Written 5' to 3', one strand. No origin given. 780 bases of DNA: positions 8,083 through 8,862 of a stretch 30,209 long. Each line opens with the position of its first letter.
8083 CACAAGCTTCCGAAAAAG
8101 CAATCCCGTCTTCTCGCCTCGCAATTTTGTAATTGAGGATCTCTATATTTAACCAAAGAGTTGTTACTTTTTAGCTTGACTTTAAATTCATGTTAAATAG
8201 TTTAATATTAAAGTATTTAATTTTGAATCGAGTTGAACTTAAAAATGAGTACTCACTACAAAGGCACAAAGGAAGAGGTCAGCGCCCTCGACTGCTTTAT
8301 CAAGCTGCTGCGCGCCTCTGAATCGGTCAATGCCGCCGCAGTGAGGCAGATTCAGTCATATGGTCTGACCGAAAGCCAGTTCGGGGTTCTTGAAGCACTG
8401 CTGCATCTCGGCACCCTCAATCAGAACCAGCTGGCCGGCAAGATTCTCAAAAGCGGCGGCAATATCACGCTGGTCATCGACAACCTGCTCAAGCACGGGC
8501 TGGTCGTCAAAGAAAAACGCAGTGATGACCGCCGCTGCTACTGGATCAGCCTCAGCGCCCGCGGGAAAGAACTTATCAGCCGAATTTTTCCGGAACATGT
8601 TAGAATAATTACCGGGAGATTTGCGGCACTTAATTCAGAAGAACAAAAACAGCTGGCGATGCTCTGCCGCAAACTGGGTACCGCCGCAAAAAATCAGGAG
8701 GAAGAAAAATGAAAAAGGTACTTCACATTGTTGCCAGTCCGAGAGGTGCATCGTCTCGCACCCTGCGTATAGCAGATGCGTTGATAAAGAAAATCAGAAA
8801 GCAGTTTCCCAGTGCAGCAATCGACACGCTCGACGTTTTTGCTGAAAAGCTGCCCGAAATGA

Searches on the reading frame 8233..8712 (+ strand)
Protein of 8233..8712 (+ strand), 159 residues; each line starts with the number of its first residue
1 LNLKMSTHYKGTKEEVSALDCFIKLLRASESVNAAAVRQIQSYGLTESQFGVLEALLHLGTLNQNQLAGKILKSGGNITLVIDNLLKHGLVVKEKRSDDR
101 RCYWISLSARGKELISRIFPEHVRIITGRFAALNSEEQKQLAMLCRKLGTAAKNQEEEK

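Call 3: search_protein_families(library=pfam, proteins=[window:8233-8712:+], max_evalue=0.1)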
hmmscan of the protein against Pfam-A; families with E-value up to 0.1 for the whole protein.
window:8233-8712:+ (159 aa): 6 families
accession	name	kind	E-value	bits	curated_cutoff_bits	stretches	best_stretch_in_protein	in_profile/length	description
PF01047.28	MarR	-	1.3e-10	41.4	24.6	1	45-102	1-58/59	MarR family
PF12802.13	MarR_2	-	2.3e-08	34.5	27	1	43-101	1-60/61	MarR family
PF22381.2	Staph_reg_Sar_Rot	-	3.6e-07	30.6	27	1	42-118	9-85/85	Transcriptional regulator SarA/Rot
PF01978.25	TrmB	-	4.4e-05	23.7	25.6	1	41-100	2-59/68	Sugar-specific transcriptional regulator TrmB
PF13463.12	HTH_27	-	0.00047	20.8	22.2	1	80-111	37-68/68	Winged helix DNA-binding domain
PF04182.18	B-block_TFIIIC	-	0.063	13.8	22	0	63-100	20-54/73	B-block binding subunit of TFIIIC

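Call 4: search_protein_families(library=ncbifam, proteins=[window:8233-8712:+], max_evalue=0.1)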
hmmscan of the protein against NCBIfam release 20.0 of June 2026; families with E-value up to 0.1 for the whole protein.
window:8233-8712:+ (159 aa): 21 families
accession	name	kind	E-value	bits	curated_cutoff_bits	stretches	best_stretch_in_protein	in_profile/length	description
NF008122.0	PRK10870.1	equivalog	2.4e-12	46.9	157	1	66-156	76-166/176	transcriptional repressor MprA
TIGR02337.1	HpaR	equivalog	3.3e-12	46.3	121.2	1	23-143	4-124/130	homoprotocatechuate degradation operon regulator HpaR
NF041230.1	BagL_FevM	exception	1.7e-09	37.8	230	1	26-150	21-143/145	MarR family transcriptional regulator BagL/FevM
NF045593.1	bilirub_TF_BilQ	equivalog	3.2e-07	30.1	125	1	36-149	19-132/135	bilirubin utilization transcriptional regulator BilQ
NF053606.1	Sta1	subfamily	5.4e-07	29.6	80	1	43-117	16-92/100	Sta1 family transcriptional regulator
NF050133.1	TransRegFabT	equivalog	5.9e-06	26.6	200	1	53-143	35-125/138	fatty acid biosynthesis transcriptional regulator FabT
NF052638.1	TransRegOhrRVib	equivalog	5.9e-06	26.1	200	1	21-148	12-136/141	transcriptional regulator OhrR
NF040939.2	trans_reg_lrs14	equivalog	8.1e-06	25.8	90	1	42-100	16-75/103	Lrs14 family HTH-type transcriptional regulator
NF052438.1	TransRegRv0880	equivalog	1.4e-05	24.9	220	1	45-142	32-129/143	Rv0880 family HTH-type transcriptional regulator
NF053777.1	Saro0803TransReg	equivalog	5.3e-05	22.9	200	1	26-143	16-133/140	Saro_0803 family transcriptional regulator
TIGR01889.1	Staph_reg_Sar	paralog_domain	0.0001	22.5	62.6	1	41-122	19-104/109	staphylococcal accessory regulator family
NF002926.0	PRK03573.1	equivalog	0.00013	21.9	120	1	40-152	24-137/144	transcriptional regulator SlyA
NF047395.1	TransRegLtdR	equivalog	0.00016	21.4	250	1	66-147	70-153/166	transcriptional regulator LdtR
NF038251.1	AdcR_fam_Zn_TF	equivalog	0.0003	21.1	175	1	24-115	12-103/143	zinc-dependent MarR family transcriptional regulator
TIGR01884.1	cas_HTH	subfamily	0.00038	19.9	60.2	1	40-100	135-194/202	CRISPR-associated CARF protein Csa3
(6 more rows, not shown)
